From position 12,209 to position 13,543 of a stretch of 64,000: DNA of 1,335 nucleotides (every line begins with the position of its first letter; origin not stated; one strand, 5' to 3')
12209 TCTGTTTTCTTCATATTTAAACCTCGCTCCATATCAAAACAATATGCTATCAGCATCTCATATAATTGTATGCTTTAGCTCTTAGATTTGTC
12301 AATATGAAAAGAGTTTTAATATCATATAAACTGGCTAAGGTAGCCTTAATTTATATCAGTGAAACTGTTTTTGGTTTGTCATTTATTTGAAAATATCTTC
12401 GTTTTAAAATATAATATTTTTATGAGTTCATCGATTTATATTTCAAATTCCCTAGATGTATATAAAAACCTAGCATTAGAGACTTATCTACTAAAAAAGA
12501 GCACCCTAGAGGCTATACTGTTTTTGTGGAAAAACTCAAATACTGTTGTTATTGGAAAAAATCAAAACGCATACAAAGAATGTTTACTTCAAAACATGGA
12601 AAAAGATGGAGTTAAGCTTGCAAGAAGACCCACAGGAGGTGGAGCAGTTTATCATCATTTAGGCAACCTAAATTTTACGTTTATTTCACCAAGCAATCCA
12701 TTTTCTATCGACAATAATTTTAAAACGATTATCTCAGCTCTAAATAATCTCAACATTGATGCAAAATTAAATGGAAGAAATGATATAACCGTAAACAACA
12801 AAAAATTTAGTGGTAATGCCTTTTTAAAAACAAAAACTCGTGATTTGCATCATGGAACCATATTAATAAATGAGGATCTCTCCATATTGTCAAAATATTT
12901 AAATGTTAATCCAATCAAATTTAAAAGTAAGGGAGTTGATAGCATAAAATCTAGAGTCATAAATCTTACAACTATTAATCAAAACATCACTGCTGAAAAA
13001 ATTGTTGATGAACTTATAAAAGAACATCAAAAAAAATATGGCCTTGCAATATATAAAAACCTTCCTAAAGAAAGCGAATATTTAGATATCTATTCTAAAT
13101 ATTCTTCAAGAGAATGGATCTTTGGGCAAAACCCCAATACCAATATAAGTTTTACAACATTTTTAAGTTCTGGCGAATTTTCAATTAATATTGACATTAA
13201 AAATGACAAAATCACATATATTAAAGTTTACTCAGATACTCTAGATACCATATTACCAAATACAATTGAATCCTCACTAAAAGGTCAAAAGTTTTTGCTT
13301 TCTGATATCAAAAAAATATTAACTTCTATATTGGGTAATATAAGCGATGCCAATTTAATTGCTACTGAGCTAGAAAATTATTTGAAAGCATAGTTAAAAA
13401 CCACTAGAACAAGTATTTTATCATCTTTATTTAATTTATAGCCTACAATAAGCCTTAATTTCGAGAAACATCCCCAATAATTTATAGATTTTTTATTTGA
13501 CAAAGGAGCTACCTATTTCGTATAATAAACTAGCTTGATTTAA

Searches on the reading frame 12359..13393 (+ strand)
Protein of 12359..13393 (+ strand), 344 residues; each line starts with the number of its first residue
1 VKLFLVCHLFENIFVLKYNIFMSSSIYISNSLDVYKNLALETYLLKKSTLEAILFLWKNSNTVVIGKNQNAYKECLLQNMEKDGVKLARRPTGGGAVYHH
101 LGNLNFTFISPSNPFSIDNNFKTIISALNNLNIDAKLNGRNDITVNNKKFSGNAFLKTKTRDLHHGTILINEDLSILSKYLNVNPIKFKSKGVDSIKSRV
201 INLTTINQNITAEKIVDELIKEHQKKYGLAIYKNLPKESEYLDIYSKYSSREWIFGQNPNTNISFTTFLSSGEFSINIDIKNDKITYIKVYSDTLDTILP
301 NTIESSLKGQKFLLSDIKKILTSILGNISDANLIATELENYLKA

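Call 12: search_protein_families(library=pfam, proteins=[window:12359-13393:+], max_evalue=0.001)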
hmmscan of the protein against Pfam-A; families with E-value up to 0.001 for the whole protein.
window:12359-13393:+ (344 aa): 3 families
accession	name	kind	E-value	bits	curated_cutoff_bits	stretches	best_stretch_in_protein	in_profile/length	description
PF21948.1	LplA-B_cat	-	5.8e-59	199.9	27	1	33-223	1-199/200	Lipoyl protein ligase A/B catalytic domain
PF03099.24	BPL_LplA_LipB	-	4.4e-11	43.3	21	1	68-171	9-131/133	Biotin/lipoate A/B protein ligase family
PF10437.14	Lip_prot_lig_C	-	2.2e-10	40.7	24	1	258-325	1-68/85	Bacterial lipoate protein ligase C-terminus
